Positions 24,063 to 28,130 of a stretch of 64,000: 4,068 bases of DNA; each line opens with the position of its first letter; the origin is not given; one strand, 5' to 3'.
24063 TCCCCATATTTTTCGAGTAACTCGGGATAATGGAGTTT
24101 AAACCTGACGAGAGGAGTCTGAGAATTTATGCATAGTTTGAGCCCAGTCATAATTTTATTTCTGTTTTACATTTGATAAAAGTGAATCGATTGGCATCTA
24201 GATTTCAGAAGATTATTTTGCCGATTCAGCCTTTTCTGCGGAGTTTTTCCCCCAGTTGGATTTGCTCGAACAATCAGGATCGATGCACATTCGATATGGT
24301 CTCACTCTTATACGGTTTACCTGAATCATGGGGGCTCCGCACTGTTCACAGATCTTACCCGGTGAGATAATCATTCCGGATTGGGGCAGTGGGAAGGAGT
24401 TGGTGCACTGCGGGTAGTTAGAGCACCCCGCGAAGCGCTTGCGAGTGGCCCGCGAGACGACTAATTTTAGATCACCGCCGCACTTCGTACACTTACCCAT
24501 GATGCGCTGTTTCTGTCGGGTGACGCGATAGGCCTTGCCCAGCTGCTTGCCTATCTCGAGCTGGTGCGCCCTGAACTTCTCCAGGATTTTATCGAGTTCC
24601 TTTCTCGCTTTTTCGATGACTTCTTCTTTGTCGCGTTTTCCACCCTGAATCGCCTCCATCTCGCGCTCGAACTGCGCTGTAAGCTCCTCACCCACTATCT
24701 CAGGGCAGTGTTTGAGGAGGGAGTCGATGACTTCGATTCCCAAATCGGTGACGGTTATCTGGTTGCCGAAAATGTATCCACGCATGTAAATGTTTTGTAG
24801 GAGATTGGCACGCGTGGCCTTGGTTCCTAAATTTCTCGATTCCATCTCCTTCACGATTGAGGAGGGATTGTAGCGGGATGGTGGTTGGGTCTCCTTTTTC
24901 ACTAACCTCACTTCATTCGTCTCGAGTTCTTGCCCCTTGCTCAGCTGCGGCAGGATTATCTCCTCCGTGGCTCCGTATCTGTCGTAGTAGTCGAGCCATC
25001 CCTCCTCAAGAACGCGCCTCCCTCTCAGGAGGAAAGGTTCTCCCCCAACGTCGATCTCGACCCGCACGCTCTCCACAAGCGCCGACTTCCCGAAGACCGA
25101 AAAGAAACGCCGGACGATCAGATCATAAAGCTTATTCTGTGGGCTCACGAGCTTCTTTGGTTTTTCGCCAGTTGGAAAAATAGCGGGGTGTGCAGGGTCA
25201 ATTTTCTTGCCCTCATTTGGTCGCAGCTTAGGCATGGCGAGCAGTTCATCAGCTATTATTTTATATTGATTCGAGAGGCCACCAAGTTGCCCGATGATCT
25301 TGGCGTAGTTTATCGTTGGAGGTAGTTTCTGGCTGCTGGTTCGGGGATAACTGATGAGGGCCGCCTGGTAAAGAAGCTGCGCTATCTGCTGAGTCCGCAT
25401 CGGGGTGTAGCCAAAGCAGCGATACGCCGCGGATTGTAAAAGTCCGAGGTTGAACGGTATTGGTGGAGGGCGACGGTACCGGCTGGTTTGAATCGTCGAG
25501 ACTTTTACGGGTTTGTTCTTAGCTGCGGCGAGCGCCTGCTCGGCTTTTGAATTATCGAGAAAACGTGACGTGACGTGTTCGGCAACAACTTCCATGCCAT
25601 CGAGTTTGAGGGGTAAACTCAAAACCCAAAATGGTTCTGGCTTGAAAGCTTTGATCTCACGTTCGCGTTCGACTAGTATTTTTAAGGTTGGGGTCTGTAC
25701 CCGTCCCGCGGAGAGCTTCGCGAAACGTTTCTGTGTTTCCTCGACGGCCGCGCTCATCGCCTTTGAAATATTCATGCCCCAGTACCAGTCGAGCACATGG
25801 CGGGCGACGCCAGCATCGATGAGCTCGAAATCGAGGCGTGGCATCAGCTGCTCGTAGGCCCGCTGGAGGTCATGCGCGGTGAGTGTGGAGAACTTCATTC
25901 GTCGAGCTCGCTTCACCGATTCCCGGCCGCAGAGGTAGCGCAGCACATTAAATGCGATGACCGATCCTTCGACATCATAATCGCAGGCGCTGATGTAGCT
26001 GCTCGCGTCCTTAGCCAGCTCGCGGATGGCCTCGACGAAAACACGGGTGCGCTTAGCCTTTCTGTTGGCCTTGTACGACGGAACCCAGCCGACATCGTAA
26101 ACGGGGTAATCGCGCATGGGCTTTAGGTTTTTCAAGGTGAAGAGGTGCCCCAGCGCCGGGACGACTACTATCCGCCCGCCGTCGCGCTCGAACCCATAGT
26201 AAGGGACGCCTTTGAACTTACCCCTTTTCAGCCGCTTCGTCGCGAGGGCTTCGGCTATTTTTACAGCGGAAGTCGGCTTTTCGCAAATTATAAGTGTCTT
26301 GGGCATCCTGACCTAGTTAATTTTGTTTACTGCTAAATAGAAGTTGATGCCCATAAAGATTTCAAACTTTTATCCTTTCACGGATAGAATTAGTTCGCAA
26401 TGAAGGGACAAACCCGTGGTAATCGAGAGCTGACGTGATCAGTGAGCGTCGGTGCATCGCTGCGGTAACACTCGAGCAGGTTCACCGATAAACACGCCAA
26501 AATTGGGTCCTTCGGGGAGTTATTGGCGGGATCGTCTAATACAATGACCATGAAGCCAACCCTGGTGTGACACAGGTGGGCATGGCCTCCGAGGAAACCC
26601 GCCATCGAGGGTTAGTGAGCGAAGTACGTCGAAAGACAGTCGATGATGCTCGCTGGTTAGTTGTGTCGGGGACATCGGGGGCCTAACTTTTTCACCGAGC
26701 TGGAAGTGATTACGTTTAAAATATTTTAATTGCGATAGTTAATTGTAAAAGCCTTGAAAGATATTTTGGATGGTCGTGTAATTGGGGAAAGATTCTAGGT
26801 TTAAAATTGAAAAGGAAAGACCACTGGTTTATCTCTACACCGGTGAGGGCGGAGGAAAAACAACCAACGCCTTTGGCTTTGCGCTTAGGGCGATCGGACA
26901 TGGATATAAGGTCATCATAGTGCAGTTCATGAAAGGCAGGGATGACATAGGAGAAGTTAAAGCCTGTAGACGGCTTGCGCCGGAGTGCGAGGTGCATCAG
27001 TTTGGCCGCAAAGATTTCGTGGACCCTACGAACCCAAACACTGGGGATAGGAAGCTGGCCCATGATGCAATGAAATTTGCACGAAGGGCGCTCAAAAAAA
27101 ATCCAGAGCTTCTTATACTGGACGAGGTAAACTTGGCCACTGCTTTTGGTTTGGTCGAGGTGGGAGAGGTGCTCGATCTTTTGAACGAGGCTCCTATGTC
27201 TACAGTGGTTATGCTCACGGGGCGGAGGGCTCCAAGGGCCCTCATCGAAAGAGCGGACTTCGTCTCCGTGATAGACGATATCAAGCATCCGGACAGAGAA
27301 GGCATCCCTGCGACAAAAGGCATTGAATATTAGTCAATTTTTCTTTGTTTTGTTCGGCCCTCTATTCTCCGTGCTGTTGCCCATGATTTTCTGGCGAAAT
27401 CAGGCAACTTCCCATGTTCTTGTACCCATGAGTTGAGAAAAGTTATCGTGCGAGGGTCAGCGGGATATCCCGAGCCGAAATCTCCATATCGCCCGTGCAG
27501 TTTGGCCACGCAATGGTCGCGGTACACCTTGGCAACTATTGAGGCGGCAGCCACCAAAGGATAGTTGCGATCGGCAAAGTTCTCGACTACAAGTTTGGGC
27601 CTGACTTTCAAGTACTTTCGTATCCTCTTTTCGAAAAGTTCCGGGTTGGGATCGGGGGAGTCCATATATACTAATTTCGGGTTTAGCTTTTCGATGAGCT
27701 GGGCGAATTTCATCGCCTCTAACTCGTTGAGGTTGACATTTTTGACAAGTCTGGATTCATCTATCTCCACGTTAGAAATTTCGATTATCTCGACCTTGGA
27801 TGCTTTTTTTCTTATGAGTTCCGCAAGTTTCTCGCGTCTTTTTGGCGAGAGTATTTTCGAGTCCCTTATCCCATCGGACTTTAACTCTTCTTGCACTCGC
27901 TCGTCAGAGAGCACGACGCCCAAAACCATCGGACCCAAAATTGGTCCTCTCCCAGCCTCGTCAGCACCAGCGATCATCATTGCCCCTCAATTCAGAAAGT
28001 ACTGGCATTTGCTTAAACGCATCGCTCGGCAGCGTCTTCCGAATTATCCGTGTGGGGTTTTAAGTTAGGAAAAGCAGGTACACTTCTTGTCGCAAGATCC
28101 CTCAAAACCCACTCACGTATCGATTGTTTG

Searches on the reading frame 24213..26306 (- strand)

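Call 70: search_protein_families(library=pfam, proteins=[window:24213-26306:-], max_evalue=0.00001)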
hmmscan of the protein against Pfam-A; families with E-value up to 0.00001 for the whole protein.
window:24213-26306:- (697 aa): 3 families
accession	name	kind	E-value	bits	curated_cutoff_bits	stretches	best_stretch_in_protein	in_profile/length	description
PF01131.25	Topoisom_bac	-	3.4e-117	392.4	35.1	1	158-564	2-410/411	DNA topoisomerase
PF01751.28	Toprim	-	6.8e-12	45.8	23.1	1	4-140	1-94/96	Toprim domain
PF01396.24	Zn_ribbon_Top1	-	6e-09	36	32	1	604-642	2-38/39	Topoisomerase DNA binding C4 zinc finger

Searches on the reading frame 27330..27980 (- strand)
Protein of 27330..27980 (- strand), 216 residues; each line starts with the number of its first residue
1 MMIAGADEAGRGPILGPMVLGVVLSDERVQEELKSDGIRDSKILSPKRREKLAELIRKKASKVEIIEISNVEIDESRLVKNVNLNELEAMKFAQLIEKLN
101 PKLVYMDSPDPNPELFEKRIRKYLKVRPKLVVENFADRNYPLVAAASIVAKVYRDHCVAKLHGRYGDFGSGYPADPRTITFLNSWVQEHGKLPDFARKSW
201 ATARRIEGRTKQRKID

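Call 70: search_protein_families(library=pfam, proteins=[window:27330-27980:-], max_evalue=0.00001)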
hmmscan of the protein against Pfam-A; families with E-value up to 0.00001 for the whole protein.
window:27330-27980:- (216 aa): 1 family
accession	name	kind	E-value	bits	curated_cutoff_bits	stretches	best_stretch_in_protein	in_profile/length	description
PF01351.25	RNase_HII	-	1.3e-44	153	25.8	1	4-202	1-198/199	Ribonuclease HII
